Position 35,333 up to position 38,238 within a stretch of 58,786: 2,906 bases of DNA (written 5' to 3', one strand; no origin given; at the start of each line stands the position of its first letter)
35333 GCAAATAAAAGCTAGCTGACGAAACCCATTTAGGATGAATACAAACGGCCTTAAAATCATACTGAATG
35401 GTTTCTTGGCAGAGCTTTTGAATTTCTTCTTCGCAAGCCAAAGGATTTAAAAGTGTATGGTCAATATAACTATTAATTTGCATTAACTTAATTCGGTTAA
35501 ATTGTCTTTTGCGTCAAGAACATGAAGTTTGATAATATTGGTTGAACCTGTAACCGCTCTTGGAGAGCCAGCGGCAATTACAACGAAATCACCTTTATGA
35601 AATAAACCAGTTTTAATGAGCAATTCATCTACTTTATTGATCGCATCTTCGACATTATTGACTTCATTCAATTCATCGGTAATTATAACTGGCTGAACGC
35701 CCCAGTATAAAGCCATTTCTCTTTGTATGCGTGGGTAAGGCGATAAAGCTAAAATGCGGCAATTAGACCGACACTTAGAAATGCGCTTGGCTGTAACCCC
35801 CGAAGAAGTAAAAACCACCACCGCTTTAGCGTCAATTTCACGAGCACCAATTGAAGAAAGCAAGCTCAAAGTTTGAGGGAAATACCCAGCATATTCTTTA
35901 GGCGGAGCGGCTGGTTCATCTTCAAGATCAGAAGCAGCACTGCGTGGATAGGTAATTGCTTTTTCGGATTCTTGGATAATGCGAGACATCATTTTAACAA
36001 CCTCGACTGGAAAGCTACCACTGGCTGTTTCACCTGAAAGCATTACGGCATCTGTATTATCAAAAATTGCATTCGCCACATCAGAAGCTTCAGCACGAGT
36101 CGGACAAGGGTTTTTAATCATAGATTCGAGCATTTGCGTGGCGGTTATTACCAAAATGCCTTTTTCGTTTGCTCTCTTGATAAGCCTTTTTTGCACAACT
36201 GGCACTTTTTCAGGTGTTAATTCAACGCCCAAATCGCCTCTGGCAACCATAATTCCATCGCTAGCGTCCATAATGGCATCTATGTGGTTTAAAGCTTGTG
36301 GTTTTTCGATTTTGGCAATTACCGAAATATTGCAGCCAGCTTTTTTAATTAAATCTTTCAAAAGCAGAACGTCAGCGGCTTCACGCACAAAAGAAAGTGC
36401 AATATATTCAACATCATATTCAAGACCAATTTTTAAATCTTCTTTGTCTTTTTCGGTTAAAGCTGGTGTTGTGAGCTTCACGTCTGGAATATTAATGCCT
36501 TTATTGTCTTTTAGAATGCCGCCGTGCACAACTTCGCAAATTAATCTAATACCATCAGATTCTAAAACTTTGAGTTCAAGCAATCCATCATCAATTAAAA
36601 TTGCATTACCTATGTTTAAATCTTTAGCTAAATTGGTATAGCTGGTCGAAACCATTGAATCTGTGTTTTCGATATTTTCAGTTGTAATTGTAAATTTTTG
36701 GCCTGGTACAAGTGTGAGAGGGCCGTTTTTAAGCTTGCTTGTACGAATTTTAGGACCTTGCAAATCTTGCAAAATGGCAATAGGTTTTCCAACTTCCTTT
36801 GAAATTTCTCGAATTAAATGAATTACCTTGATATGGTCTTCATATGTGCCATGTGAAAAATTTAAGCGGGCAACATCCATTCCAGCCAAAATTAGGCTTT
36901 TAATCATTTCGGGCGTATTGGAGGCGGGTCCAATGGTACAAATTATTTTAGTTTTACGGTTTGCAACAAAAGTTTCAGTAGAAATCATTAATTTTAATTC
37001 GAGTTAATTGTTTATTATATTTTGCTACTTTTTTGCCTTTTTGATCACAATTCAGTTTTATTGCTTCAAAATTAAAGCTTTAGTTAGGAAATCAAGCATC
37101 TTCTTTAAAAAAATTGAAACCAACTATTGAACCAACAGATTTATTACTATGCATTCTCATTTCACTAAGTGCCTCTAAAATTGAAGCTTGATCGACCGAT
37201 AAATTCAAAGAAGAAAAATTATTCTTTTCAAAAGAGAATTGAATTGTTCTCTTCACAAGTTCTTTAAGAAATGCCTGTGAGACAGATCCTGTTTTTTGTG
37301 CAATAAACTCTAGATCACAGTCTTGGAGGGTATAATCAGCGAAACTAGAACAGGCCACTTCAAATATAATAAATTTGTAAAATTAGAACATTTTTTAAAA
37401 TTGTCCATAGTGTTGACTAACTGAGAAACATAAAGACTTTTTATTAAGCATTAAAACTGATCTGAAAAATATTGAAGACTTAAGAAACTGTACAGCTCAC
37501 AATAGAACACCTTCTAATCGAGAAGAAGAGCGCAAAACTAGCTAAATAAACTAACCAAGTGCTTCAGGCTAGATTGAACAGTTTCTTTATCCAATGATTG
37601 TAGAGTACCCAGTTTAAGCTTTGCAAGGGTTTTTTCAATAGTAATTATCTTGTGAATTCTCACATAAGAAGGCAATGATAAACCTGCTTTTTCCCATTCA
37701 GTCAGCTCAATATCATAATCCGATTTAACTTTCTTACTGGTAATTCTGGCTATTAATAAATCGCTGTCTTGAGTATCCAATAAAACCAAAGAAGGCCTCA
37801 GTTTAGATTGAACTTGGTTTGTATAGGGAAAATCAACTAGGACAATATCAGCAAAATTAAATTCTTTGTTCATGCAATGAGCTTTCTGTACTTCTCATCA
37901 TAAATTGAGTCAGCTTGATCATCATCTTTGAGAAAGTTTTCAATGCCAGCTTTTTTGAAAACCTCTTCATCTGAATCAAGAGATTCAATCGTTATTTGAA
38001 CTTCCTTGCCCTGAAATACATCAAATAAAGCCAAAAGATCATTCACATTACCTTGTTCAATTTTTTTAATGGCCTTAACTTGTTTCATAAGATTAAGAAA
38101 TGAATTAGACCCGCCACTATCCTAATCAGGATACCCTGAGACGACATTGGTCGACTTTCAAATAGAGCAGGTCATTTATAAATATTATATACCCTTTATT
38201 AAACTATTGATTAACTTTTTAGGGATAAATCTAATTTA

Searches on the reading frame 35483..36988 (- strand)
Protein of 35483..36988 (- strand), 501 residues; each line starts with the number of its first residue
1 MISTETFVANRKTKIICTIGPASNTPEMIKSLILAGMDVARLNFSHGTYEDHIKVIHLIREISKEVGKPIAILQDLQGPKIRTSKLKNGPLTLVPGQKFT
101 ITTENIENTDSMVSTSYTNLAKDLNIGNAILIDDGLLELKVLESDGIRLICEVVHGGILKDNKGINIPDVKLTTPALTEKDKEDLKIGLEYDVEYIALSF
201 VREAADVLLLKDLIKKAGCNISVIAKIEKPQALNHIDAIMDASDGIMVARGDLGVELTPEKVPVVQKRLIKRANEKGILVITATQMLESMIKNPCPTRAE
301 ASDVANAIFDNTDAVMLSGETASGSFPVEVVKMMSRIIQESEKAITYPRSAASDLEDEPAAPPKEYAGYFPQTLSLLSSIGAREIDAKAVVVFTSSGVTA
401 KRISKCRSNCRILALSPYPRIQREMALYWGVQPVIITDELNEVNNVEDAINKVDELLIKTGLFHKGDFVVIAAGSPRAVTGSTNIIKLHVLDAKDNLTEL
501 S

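Call 90: list_cluster_members(proteins=[window:35483-36988:-, window:34830-35483:-, window:42689-43573:+])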
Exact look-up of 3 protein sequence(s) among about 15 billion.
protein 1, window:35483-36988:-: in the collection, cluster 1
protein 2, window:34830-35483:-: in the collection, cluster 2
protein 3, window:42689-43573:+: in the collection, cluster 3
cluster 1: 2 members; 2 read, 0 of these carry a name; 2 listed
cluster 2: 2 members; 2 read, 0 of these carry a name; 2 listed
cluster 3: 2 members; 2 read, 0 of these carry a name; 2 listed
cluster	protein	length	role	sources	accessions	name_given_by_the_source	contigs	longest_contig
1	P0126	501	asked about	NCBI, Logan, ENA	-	-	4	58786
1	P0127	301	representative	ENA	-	-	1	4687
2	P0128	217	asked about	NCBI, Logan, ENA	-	-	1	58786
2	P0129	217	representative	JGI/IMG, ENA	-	-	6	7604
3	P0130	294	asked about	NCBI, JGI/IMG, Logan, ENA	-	-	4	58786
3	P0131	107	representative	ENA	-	-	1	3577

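Call 91: find_encoding_contigs(protein=window:35483-36988:-, flank=6000, max_places=6)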
Protein window:35483-36988:- (501 aa): 5 contigs read that carry it; 4 places shown.
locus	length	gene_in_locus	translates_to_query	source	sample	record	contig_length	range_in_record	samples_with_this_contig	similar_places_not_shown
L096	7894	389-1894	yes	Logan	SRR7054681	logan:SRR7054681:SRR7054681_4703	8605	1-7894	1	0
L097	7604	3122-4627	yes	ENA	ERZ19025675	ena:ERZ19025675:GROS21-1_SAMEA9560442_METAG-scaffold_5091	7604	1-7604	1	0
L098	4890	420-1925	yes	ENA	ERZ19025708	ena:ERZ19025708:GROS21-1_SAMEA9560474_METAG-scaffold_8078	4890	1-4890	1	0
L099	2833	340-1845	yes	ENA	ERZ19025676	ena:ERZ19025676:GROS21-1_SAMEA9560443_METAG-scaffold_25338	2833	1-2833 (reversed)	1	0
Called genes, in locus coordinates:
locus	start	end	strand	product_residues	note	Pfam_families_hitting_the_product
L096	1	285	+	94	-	?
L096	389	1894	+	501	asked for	PF00224:PK, PF02887:PK_C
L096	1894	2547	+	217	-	PF01791:DeoC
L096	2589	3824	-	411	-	PF01656:CbiA, PF06564:CBP_BcsQ (faint), PF10609:ParA (weak), PF13614:AAA_31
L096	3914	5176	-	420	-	PF04413:Glycos_transf_N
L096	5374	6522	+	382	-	-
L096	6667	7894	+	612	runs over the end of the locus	PF25596:CPSase_L_D1, PF02222:ATP-grasp, PF02655:ATP-grasp_3 (weak), PF02786:CPSase_L_D2, PF08443:RimK (weak), PF15632:ATPgrasp_Ter, PF02142:MGS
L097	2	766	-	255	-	?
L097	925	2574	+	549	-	PF03193:RsgA_GTPase (faint), PF00350:Dynamin_N (faint), PF13167:GTP-bdg_N, PF16360:GTP-bdg_M, PF00025:Arf (weak), PF01926:MMR_HSR1, PF02421:FeoB_N (weak), PF16897:MMR_HSR1_Xtn (weak)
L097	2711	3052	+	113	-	-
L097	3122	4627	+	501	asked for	PF00224:PK, PF02887:PK_C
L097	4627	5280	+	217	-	PF01791:DeoC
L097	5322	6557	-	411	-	PF01656:CbiA, PF06564:CBP_BcsQ (faint), PF10609:ParA (weak), PF13614:AAA_31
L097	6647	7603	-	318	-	?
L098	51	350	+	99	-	-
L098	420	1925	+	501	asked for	PF00224:PK, PF02887:PK_C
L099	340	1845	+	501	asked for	PF00224:PK, PF02887:PK_C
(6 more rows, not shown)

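Call 92: find_encoding_contigs(protein=P0129, flank=8000, max_places=6)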
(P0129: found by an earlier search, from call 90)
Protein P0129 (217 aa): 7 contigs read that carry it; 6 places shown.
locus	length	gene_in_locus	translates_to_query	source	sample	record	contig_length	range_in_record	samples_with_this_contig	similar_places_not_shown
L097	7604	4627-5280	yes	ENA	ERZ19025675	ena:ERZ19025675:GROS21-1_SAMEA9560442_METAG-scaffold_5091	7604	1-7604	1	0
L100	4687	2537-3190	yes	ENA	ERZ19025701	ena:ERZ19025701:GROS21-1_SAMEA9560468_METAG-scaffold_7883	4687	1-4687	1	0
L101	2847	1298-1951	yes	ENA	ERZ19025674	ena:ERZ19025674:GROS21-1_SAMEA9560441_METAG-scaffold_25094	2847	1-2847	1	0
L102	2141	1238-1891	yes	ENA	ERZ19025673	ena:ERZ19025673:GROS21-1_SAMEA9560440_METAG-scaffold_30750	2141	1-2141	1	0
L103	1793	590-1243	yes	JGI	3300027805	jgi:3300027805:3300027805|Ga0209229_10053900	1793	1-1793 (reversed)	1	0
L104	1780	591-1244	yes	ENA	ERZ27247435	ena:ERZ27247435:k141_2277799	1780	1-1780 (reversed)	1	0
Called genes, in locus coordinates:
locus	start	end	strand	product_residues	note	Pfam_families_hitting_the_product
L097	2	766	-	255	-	?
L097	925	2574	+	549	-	PF03193:RsgA_GTPase (faint), PF00350:Dynamin_N (faint), PF13167:GTP-bdg_N, PF16360:GTP-bdg_M, PF00025:Arf (weak), PF01926:MMR_HSR1, PF02421:FeoB_N (weak), PF16897:MMR_HSR1_Xtn (weak)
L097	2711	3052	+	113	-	-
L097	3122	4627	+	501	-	PF00224:PK, PF02887:PK_C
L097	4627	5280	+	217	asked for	PF01791:DeoC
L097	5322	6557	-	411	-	PF01656:CbiA, PF06564:CBP_BcsQ (faint), PF10609:ParA (weak), PF13614:AAA_31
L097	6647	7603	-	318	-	?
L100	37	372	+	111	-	PF02452:PemK_toxin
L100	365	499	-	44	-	-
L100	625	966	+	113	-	-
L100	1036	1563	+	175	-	-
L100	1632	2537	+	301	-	PF00224:PK, PF02887:PK_C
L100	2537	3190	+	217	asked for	PF01791:DeoC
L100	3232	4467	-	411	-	PF01656:CbiA, PF06564:CBP_BcsQ (faint), PF10609:ParA (weak), PF13614:AAA_31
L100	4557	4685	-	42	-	?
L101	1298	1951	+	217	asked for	PF01791:DeoC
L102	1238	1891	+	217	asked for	PF01791:DeoC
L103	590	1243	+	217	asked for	PF01791:DeoC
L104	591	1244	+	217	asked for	PF01791:DeoC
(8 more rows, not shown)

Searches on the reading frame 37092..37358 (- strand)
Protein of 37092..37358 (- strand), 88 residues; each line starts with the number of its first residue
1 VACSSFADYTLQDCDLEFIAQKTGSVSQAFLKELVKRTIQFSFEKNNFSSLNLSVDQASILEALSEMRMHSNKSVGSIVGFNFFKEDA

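Call 4: search_protein_families(library=pfam, proteins=[window:37092-37358:-], max_evalue=1)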
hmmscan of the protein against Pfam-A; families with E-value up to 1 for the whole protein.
window:37092-37358:- (88 aa): 0 families

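Call 106: search_protein_families(library=phrogs, proteins=[window:37092-37358:-], max_evalue=0.01)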
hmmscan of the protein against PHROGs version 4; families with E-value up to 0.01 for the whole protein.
window:37092-37358:- (88 aa): 0 families

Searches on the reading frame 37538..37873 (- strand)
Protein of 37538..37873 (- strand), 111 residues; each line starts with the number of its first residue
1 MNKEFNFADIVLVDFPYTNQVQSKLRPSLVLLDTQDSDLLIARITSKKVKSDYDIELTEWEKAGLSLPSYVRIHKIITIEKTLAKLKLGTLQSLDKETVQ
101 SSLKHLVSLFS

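Call 4: search_protein_families(library=pfam, proteins=[window:37538-37873:-], max_evalue=1)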
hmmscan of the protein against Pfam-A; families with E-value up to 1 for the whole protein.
window:37538-37873:- (111 aa): 2 families
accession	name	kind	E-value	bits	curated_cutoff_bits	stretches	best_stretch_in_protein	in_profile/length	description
PF02452.23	PemK_toxin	-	1.4e-12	48.2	23.1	1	8-106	3-108/109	PemK-like, MazF-like toxin of type II toxin-antitoxin system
PF02623.20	FliW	-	0.021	15.1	25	1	24-83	24-85/122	FliW protein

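Call 5: search_protein_families(library=padloc, proteins=[window:37538-37873:-], max_evalue=1)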
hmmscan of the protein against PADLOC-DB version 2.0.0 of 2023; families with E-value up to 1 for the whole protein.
window:37538-37873:- (111 aa): 0 families

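Call 6: search_protein_families(library=ncbifam, proteins=[window:37538-37873:-], max_evalue=1)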
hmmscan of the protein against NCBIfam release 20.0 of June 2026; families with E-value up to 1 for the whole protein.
window:37538-37873:- (111 aa): 1 family
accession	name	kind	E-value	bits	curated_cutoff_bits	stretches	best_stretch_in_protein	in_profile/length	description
NF003008.0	PRK03824.1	equivalog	0.18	11.7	125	1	84-107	29-52/135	hydrogenase nickel incorporation protein HypA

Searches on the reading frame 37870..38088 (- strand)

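Call 4: search_protein_families(library=pfam, proteins=[window:37870-38088:-], max_evalue=1)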
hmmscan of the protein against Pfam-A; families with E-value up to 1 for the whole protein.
window:37870-38088:- (72 aa): 1 family
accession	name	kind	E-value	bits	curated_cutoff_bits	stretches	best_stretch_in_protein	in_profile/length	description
PF09642.15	YonK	-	0.014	16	25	1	3-35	21-52/60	YonK protein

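Call 5: search_protein_families(library=padloc, proteins=[window:37870-38088:-], max_evalue=1)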
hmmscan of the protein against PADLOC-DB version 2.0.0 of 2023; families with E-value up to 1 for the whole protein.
window:37870-38088:- (72 aa): 0 families

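Call 6: search_protein_families(library=ncbifam, proteins=[window:37870-38088:-], max_evalue=1)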
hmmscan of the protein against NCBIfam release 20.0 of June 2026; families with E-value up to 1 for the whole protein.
window:37870-38088:- (72 aa): 1 family
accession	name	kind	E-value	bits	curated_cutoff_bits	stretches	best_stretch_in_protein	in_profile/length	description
NF008850.0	PRK11886.1-5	equivalog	0.056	12.6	489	1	8-71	217-280/320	bifunctional biotin--[acetyl-CoA-carboxylase] ligase/biotin operon repressor BirA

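Call 106: search_protein_families(library=phrogs, proteins=[window:37870-38088:-], max_evalue=0.01)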
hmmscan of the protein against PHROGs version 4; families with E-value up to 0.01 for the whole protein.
window:37870-38088:- (72 aa): 0 families
